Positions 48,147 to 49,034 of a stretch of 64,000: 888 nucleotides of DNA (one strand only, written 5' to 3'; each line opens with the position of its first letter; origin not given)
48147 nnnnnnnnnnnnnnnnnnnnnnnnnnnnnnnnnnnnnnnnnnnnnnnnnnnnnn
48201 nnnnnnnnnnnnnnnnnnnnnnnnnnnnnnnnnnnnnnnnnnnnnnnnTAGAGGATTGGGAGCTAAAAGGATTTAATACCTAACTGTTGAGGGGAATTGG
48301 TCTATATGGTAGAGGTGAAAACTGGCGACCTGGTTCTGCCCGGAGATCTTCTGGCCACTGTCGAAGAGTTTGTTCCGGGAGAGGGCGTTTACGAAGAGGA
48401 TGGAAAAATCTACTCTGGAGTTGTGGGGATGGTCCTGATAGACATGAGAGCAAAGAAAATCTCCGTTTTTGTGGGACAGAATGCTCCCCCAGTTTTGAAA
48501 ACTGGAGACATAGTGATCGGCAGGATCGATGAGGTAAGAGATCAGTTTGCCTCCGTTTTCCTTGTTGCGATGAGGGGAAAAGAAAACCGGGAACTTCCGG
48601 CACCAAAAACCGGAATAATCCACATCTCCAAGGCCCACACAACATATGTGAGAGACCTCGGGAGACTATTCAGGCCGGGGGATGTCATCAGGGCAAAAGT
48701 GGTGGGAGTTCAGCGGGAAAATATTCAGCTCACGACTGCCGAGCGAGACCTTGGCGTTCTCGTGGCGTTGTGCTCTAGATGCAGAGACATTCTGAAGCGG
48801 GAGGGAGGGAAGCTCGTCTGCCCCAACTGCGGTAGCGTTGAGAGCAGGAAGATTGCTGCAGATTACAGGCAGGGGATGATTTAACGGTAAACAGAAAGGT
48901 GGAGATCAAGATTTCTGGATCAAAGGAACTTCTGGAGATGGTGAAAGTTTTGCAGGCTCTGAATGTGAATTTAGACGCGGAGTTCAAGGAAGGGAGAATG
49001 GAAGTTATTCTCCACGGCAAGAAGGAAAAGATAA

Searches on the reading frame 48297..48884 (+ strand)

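Call 77: search_protein_families(library=pfam, proteins=[window:48297-48884:+], max_evalue=0.0001)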
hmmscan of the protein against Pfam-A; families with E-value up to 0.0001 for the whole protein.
window:48297-48884:+ (195 aa): 2 families
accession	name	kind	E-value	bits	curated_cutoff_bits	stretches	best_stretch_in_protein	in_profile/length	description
PF14382.12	ECR1_N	-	1.6e-14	53.8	27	1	12-49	1-38/38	Exosome complex exonuclease RRP4 N-terminal region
PF22625.2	ECR1_N_2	-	9.3e-07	29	27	1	12-47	3-39/51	Exosome RNA binding protein RRP4 N-terminal domain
